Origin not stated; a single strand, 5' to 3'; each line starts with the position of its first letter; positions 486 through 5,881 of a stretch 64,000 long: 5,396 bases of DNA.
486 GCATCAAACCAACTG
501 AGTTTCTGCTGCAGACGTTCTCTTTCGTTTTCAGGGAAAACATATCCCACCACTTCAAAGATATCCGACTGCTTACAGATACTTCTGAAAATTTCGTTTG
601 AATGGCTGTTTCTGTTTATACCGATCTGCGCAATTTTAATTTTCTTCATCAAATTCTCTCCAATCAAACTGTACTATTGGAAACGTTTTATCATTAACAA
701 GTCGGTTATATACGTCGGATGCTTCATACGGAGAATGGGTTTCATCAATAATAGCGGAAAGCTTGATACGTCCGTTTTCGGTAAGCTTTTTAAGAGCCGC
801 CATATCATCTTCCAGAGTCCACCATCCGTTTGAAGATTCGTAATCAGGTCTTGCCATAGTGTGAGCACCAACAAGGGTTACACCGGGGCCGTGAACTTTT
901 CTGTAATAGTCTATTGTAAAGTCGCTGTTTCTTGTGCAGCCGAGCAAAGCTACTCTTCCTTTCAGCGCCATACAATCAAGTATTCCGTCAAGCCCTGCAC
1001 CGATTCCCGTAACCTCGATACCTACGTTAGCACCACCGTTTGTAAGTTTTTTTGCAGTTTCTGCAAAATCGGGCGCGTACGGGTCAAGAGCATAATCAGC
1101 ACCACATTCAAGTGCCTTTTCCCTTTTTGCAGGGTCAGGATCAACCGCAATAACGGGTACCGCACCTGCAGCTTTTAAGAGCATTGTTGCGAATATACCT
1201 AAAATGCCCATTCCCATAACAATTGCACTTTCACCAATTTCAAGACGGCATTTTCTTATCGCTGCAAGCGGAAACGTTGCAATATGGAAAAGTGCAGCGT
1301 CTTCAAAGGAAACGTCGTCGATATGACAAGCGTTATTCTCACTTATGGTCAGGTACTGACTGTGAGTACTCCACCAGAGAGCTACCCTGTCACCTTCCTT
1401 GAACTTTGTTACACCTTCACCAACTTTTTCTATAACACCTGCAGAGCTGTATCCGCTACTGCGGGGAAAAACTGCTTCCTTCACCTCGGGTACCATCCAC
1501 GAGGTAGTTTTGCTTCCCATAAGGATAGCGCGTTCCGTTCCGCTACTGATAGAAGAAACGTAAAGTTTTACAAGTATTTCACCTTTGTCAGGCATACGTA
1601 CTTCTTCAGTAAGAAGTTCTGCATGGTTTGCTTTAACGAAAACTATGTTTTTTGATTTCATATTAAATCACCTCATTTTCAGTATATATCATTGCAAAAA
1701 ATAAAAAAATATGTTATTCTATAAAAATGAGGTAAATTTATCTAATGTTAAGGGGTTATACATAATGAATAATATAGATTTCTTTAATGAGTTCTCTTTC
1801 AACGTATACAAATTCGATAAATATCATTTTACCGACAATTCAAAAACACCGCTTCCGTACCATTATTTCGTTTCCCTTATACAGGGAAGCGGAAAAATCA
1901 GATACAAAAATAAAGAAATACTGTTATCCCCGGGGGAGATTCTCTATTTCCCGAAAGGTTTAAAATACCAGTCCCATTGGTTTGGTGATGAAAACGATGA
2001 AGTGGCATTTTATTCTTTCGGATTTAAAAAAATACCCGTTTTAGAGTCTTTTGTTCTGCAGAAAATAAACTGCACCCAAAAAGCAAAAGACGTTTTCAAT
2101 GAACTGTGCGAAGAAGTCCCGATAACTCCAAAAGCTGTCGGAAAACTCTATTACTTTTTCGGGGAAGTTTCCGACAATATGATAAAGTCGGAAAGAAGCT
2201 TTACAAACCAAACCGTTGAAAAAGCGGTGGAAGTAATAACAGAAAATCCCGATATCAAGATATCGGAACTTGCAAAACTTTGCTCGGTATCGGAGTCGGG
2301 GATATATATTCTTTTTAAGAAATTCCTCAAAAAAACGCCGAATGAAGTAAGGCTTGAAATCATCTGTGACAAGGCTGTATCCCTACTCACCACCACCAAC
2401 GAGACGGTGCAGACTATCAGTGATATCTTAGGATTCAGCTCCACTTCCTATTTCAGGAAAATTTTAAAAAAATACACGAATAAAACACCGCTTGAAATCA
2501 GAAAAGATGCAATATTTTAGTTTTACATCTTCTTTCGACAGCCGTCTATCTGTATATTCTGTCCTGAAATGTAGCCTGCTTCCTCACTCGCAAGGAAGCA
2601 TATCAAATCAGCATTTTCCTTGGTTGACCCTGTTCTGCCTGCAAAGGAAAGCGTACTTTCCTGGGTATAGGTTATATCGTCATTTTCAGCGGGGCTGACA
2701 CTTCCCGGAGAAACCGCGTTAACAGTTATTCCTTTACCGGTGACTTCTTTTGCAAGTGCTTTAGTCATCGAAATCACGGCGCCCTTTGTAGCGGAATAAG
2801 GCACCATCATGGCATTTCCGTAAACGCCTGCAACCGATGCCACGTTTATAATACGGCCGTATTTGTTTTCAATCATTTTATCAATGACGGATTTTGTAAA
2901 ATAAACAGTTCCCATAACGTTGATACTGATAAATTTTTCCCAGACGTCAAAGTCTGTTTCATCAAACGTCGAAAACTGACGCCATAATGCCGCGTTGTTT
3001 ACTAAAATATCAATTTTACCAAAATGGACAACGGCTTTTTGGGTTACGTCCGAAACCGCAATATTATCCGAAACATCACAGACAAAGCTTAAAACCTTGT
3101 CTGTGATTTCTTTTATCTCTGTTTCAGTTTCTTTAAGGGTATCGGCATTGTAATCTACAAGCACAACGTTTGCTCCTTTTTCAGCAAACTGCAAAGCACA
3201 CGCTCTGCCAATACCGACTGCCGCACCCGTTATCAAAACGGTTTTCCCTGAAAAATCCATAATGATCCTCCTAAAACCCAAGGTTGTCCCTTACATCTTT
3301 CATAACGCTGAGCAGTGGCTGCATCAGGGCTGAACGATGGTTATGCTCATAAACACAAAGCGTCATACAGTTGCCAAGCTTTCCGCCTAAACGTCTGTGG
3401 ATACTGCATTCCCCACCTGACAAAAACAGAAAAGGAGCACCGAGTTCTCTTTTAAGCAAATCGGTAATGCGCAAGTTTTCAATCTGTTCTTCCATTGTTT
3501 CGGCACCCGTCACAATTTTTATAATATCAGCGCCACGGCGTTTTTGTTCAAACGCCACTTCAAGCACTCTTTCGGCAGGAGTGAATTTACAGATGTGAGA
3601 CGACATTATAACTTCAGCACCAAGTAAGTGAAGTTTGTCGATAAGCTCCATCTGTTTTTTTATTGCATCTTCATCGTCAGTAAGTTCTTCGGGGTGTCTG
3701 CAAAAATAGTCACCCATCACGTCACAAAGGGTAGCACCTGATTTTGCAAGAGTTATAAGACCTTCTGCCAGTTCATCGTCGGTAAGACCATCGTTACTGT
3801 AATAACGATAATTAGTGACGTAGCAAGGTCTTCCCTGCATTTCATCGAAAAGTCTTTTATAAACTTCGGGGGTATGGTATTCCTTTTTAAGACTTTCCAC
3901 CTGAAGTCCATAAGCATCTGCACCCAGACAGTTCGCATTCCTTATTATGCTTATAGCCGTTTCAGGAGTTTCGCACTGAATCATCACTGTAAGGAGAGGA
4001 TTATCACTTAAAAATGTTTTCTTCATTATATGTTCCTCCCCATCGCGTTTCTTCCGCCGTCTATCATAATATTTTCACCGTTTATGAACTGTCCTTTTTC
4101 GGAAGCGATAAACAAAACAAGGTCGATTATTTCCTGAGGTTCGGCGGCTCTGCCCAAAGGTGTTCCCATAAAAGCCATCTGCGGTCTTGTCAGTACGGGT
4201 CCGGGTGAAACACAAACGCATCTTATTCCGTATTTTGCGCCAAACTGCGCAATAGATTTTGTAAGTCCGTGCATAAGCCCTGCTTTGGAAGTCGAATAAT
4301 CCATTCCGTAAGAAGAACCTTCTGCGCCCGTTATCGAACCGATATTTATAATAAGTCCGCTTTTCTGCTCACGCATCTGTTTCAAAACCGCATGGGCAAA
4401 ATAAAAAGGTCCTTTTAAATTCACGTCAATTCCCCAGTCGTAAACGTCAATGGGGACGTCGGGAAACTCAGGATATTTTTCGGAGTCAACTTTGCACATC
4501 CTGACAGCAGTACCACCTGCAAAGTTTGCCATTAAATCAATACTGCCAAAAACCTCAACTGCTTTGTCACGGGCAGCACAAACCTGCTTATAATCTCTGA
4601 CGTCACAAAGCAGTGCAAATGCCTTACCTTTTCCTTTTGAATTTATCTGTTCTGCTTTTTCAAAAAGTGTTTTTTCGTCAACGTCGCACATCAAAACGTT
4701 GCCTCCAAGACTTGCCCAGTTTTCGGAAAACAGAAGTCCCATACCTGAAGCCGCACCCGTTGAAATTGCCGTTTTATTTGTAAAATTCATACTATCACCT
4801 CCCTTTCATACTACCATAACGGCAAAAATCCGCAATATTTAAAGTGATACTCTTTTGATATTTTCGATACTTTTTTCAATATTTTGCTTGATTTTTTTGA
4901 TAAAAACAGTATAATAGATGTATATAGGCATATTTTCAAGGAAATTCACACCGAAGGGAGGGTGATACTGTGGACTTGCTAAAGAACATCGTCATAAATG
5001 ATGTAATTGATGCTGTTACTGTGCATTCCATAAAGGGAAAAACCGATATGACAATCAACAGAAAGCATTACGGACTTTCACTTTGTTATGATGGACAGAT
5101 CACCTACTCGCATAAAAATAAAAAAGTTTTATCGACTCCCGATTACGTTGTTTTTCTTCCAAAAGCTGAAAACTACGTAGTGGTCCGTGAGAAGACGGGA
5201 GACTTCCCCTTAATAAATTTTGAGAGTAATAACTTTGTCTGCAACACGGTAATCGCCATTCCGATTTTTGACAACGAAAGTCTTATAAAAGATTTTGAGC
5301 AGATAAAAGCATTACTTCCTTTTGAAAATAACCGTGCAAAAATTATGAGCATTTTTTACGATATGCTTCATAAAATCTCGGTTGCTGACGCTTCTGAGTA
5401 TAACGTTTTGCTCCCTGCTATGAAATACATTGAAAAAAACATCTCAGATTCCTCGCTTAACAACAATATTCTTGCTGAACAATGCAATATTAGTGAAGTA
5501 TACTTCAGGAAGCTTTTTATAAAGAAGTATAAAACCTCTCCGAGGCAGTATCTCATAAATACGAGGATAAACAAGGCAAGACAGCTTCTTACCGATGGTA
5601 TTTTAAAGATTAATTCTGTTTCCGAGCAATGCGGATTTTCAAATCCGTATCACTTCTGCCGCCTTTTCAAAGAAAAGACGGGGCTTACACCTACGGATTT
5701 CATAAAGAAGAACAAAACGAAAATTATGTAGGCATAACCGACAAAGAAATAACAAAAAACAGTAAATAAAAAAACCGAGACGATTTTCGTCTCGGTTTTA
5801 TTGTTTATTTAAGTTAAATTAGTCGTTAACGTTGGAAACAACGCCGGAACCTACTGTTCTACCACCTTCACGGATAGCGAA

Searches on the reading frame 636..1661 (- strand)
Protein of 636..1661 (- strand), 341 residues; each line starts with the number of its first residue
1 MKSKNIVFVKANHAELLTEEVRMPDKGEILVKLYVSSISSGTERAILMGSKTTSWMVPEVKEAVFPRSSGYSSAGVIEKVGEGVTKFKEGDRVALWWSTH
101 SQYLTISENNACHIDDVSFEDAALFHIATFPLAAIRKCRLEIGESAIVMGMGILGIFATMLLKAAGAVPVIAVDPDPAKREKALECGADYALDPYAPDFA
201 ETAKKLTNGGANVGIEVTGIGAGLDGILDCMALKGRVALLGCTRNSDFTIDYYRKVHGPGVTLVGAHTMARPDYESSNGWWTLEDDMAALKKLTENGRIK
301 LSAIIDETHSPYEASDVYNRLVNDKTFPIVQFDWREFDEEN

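Call 82: search_protein_families(library=pfam, proteins=[window:636-1661:-], max_evalue=0.0001)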
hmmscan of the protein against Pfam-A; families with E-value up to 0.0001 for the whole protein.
window:636-1661:- (341 aa): 3 families
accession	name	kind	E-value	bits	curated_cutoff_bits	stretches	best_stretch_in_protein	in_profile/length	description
PF00107.32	ADH_zinc_N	-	6.7e-21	75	31.8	1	154-275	2-121/129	Zinc-binding dehydrogenase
PF08240.17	ADH_N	-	2.4e-07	31.4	23.5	1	27-115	3-81/104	Alcohol dehydrogenase GroES-like domain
PF16912.11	Glu_dehyd_C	-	6e-05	23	34.9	0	144-252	32-141/211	Glucose dehydrogenase C-terminus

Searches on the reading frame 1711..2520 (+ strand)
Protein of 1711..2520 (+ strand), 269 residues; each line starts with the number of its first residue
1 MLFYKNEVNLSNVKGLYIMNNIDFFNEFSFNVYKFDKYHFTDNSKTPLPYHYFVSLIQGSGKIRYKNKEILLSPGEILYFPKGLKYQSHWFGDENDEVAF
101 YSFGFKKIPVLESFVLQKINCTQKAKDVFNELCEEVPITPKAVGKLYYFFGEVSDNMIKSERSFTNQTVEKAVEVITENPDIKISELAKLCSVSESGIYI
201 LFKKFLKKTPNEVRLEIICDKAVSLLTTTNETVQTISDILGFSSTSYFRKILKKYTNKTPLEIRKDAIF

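Call 82: search_protein_families(library=pfam, proteins=[window:1711-2520:+], max_evalue=0.0001)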
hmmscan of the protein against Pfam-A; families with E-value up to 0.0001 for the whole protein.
window:1711-2520:+ (269 aa): 2 families
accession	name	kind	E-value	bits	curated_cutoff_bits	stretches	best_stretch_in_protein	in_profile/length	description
PF12833.13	HTH_18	-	4.2e-13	49.8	33.6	1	187-265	1-79/80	Helix-turn-helix domain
PF00165.29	HTH_AraC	-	9.2e-12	45.2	26.6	1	228-265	6-42/42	Bacterial regulatory helix-turn-helix proteins, AraC family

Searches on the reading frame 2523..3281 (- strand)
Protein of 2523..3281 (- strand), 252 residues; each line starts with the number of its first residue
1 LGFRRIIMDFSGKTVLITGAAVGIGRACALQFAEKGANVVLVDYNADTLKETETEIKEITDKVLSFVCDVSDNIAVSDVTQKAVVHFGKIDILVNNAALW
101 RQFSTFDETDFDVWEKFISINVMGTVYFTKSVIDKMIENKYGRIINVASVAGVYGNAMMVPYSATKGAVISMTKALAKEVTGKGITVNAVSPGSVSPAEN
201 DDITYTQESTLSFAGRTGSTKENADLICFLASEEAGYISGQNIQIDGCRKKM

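Call 82: search_protein_families(library=pfam, proteins=[window:2523-3281:-], max_evalue=0.0001)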
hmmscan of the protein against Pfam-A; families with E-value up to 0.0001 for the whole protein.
window:2523-3281:- (252 aa): 3 families
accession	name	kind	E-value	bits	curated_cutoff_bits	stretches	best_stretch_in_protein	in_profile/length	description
PF00106.31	adh_short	-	1.2e-58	198.3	26.6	1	13-200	1-187/195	short chain dehydrogenase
PF13561.12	adh_short_C2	-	4e-55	187.4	27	1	19-247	1-233/236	Enoyl-(Acyl carrier protein) reductase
PF08659.16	KR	-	1.7e-14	54.6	22.6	1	14-189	2-172/180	KR domain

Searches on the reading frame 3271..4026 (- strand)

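Call 82: search_protein_families(library=pfam, proteins=[window:3271-4026:-], max_evalue=0.0001)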
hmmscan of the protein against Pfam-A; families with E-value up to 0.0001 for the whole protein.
window:3271-4026:- (251 aa): 1 family
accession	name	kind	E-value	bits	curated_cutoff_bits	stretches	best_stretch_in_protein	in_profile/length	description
PF01487.21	DHquinase_I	-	2.9e-14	54.2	22.2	1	14-243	2-227/230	Type I 3-dehydroquinase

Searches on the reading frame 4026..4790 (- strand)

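Call 82: search_protein_families(library=pfam, proteins=[window:4026-4790:-], max_evalue=0.0001)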
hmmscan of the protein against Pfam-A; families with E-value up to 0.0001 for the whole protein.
window:4026-4790:- (254 aa): 2 families
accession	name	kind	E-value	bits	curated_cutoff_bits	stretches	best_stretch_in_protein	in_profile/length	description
PF13561.12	adh_short_C2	-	1e-39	137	27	1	12-247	1-235/236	Enoyl-(Acyl carrier protein) reductase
PF00106.31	adh_short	-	3.2e-39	134.9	26.6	1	6-204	1-187/195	short chain dehydrogenase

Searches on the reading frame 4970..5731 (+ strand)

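Call 82: search_protein_families(library=pfam, proteins=[window:4970-5731:+], max_evalue=0.0001)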
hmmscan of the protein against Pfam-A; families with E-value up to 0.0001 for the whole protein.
window:4970-5731:+ (253 aa): 2 families
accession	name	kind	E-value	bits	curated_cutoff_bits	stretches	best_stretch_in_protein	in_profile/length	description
PF12833.13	HTH_18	-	1.5e-18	67.3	33.6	1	168-246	1-79/80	Helix-turn-helix domain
PF00165.29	HTH_AraC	-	1.3e-17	63.9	26.6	1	212-246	9-42/42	Bacterial regulatory helix-turn-helix proteins, AraC family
